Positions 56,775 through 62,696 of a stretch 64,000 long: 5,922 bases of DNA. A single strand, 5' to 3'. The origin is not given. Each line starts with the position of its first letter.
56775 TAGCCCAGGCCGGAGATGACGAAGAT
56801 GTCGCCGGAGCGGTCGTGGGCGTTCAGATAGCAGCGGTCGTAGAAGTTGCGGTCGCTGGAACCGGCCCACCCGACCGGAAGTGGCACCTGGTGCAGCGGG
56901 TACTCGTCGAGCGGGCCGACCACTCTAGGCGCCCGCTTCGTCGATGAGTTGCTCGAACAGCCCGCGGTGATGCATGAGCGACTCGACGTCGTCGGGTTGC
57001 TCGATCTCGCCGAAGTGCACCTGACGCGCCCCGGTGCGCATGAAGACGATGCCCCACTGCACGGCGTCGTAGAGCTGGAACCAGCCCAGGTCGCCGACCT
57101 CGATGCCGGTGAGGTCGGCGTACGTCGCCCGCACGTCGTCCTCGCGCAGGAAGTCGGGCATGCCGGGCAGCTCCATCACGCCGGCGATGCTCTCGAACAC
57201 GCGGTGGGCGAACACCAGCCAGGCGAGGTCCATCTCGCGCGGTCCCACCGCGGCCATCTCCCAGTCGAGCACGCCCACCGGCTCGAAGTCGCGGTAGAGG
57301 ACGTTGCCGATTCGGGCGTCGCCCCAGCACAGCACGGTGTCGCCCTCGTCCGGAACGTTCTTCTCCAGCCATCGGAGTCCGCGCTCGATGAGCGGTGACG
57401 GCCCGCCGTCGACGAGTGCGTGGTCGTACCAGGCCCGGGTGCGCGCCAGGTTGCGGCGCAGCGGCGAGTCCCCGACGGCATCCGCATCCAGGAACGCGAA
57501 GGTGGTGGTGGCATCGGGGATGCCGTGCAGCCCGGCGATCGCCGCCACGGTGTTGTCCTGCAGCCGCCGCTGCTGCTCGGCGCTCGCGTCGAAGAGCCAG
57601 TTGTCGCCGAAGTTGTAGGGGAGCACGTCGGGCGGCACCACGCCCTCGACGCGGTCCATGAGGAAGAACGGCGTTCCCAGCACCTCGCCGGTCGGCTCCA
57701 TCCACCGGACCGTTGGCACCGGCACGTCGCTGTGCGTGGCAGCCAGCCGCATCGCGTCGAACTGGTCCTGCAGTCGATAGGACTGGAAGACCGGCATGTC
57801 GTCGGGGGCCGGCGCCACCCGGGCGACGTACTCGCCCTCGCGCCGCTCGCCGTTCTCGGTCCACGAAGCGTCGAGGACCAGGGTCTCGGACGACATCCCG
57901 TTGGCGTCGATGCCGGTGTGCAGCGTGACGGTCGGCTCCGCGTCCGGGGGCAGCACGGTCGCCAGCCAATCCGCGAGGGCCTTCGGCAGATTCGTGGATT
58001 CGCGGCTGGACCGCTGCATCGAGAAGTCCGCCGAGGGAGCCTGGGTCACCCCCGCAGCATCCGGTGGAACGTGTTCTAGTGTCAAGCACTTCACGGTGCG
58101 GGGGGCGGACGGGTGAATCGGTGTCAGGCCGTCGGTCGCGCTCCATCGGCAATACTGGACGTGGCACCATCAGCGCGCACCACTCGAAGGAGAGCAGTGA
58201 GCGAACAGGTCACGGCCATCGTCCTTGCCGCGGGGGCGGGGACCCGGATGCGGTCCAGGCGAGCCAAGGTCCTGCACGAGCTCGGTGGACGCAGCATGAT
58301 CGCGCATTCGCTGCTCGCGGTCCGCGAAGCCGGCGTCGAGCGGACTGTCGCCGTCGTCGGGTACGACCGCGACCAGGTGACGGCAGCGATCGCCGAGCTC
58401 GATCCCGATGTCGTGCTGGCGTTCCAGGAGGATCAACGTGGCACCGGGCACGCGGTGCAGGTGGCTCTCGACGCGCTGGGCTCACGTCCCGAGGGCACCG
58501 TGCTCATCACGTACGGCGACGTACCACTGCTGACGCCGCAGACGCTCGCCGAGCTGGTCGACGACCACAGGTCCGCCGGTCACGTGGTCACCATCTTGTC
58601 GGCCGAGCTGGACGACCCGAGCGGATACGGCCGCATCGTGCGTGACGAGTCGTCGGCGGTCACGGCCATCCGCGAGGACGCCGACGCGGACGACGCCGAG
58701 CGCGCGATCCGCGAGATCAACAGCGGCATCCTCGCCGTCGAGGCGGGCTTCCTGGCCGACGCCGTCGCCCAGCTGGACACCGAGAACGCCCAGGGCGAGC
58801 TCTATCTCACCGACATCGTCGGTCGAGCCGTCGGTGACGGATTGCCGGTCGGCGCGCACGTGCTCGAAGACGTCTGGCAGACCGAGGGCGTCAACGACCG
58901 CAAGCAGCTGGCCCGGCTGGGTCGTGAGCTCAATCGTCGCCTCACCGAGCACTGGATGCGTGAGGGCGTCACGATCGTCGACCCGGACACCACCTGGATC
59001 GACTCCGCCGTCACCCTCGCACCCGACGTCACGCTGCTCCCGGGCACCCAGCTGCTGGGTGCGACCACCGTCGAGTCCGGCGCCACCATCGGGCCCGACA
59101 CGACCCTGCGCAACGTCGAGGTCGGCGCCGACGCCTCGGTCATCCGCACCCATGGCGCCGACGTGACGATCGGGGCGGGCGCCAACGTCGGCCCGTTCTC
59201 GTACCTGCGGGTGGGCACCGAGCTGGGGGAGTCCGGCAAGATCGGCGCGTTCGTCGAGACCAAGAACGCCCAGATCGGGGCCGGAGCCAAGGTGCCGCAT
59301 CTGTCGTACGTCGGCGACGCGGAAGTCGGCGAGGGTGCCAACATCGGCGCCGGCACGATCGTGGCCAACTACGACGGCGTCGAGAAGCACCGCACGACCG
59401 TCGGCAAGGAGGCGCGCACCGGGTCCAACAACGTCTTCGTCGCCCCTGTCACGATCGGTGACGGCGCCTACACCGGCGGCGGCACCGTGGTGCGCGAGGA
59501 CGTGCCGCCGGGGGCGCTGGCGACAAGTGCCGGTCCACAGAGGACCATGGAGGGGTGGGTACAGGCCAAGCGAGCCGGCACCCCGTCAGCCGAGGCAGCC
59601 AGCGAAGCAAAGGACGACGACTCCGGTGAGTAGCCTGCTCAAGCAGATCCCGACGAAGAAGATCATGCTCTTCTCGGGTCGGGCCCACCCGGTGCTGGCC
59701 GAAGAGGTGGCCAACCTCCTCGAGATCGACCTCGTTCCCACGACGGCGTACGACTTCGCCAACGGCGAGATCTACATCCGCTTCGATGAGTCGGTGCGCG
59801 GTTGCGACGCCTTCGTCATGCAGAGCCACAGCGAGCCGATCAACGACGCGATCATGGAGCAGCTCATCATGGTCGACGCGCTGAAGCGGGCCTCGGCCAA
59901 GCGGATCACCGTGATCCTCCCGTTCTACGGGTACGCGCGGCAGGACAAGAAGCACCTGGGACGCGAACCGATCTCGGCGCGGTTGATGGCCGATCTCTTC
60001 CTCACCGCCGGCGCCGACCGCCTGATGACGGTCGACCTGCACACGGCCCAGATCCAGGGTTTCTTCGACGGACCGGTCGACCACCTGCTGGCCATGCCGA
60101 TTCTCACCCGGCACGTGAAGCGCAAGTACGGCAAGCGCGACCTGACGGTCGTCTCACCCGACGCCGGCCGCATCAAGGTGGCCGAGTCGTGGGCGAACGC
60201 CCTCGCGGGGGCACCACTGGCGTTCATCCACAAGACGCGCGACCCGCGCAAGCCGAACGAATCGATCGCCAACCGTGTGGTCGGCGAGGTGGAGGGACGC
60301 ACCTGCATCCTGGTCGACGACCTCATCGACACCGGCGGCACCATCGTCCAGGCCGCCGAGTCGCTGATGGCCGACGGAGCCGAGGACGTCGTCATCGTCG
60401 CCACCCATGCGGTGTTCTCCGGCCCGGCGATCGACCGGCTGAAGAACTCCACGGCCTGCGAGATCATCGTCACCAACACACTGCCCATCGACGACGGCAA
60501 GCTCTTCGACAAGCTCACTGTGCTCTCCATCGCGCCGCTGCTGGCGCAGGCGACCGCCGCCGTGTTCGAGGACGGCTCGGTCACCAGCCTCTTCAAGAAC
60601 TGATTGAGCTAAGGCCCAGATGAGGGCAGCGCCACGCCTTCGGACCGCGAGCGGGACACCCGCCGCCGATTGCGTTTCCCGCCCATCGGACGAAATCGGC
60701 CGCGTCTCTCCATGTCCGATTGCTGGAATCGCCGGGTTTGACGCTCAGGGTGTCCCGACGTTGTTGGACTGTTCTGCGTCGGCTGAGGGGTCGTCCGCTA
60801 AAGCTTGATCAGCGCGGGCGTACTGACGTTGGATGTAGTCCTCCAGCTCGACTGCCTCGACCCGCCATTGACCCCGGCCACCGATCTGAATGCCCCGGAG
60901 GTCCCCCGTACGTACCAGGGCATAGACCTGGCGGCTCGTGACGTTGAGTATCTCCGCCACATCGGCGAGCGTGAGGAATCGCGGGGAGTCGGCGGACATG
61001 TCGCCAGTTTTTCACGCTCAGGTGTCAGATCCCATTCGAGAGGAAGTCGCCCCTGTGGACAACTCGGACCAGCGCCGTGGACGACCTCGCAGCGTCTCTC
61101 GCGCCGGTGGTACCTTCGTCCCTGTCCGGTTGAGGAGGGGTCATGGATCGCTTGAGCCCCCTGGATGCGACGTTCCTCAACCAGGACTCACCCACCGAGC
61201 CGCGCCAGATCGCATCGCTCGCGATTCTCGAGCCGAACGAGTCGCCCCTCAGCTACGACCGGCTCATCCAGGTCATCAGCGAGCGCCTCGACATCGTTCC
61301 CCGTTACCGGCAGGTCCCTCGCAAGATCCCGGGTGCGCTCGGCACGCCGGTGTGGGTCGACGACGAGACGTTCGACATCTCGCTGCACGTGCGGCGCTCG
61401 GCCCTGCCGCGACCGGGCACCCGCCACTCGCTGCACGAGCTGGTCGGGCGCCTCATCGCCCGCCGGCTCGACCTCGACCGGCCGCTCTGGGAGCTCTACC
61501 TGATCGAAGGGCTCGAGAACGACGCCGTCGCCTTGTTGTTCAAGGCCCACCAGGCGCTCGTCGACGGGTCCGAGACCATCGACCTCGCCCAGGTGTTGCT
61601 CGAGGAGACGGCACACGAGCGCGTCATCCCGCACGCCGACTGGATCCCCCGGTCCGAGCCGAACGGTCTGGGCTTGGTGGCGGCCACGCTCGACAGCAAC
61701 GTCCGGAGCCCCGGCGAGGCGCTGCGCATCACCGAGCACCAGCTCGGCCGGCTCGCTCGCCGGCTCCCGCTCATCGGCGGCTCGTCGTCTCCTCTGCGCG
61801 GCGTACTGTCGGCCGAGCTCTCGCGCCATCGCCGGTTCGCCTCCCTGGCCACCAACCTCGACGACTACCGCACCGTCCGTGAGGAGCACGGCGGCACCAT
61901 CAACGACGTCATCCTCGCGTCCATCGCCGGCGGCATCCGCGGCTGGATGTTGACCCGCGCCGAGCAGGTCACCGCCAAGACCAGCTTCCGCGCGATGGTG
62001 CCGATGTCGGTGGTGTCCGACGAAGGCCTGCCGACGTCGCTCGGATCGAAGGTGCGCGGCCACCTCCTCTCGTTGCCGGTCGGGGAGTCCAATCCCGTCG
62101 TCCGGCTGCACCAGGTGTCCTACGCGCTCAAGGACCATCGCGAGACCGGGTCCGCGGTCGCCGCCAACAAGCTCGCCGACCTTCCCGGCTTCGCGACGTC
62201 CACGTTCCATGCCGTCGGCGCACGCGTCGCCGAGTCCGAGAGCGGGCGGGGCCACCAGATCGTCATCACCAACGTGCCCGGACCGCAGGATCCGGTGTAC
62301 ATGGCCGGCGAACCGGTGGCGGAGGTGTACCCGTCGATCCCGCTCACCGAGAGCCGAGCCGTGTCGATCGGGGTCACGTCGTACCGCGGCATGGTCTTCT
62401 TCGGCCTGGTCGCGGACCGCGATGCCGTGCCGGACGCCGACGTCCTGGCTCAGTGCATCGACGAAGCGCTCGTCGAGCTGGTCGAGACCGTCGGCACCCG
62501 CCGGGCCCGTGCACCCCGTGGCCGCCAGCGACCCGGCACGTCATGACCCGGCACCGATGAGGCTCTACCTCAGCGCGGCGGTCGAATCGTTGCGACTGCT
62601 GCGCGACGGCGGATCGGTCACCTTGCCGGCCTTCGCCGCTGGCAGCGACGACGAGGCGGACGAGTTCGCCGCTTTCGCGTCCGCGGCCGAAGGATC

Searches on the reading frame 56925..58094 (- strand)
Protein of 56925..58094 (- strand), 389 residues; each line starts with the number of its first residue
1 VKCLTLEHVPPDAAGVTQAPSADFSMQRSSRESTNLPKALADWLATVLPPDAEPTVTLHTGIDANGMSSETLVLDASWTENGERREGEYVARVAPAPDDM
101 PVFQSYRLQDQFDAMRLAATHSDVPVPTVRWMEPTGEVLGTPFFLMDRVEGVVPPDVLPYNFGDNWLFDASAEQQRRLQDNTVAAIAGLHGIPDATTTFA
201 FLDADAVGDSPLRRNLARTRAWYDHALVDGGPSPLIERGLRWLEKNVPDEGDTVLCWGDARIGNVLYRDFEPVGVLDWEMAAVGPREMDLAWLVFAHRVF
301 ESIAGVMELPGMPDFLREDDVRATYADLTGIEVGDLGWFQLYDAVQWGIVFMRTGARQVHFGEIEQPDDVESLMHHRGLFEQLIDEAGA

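Call 63: search_protein_families(library=pfam, proteins=[window:56925-58094:-], max_evalue=0.00001)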
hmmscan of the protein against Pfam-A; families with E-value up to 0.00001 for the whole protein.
window:56925-58094:- (389 aa): 1 family
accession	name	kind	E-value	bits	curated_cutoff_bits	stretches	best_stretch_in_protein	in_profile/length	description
PF01636.29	APH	-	8.2e-26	91.7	23.2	1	87-295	21-211/239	Phosphotransferase enzyme family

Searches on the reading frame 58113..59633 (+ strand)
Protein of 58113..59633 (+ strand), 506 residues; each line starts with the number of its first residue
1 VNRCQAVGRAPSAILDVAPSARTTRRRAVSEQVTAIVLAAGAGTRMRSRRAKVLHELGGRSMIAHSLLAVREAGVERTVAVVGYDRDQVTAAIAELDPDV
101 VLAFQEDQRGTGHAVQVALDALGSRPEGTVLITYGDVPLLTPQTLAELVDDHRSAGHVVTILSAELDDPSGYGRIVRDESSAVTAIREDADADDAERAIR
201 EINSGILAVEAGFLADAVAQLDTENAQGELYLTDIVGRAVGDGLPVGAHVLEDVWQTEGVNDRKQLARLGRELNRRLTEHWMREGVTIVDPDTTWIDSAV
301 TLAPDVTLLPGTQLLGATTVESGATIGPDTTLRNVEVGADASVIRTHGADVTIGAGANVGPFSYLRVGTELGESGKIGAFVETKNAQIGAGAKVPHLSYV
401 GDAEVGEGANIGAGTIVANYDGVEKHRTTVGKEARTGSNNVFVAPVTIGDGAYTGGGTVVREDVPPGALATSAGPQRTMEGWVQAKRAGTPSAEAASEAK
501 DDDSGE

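Call 63: search_protein_families(library=pfam, proteins=[window:58113-59633:+], max_evalue=0.00001)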
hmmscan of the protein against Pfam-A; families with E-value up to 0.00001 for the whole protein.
window:58113-59633:+ (506 aa): 5 families
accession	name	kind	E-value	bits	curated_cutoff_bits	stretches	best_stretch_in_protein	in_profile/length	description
PF12804.13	NTP_transf_3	-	1.3e-21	77.9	27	1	35-172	1-133/160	MobA-like NTP transferase domain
PF00132.30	Hexapep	-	5.5e-20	70.6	27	0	428-461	2-35/36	Bacterial transferase hexapeptide (six repeats)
PF00483.29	NTP_transferase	-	1.5e-18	67.7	21.2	1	35-256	2-227/245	Nucleotidyl transferase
PF01128.25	IspD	-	5e-10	40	27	1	33-156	1-123/221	2-C-methyl-D-erythritol 4-phosphate cytidylyltransferase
PF02348.25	CTP_transf_3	-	1.2e-08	35.5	22.6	1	45-168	7-131/217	Cytidylyltransferase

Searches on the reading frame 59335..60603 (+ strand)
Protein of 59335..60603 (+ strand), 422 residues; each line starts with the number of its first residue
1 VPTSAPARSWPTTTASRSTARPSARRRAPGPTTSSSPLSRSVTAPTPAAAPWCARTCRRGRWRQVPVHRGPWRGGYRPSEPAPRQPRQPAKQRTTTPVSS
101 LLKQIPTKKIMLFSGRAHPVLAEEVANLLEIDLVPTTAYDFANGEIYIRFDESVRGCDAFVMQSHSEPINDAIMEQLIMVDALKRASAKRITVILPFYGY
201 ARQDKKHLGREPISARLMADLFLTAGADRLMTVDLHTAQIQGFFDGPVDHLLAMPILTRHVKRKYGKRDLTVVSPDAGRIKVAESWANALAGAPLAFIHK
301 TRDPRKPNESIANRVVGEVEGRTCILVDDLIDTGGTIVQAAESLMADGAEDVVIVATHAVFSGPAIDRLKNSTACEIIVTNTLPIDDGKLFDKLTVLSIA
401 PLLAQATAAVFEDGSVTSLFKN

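Call 63: search_protein_families(library=pfam, proteins=[window:59335-60603:+], max_evalue=0.00001)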
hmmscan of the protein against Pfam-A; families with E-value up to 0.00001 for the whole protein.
window:59335-60603:+ (422 aa): 4 families
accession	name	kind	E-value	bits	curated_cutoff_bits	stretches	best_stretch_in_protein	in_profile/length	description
PF13793.12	Pribosyltran_N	-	1.1e-47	161.1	25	1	110-226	1-117/117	N-terminal domain of ribose phosphate pyrophosphokinase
PF14572.12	Pribosyl_synth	-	4.3e-21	76.1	27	1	314-421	76-184/184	Phosphoribosyl synthetase-associated domain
PF00156.33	Pribosyltran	-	3.8e-13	49.5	26.3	1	263-359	24-122/158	Phosphoribosyl transferase domain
PF14681.12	UPRTase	-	3.8e-06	27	27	1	285-373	83-172/206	Uracil phosphoribosyltransferase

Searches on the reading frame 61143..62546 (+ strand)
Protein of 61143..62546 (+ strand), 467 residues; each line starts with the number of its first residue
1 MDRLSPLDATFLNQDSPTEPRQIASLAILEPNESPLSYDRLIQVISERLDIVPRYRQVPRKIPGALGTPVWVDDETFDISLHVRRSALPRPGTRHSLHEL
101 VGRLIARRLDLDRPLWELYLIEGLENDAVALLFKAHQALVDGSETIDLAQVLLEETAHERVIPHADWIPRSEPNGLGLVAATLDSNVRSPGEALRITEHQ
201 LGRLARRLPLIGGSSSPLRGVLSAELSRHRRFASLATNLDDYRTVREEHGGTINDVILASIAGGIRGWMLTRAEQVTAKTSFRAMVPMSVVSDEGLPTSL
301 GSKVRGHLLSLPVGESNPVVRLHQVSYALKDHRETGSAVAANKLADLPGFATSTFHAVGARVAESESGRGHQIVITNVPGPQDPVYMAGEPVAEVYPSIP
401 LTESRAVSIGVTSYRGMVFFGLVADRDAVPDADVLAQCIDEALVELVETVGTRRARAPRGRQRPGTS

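Call 63: search_protein_families(library=pfam, proteins=[window:61143-62546:+], max_evalue=0.00001)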
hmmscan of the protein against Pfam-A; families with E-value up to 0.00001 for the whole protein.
window:61143-62546:+ (467 aa): 2 families
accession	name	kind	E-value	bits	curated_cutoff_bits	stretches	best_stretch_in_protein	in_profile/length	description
PF03007.21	WS_DGAT_cat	-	6.1e-64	216.8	23.6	1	4-257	1-263/263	Wax ester synthase/diacylglycerol acyltransferase catalytic domain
PF06974.18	WS_DGAT_C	-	1.7e-28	99.9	20.7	1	302-446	3-144/145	WS/DGAT C-terminal domain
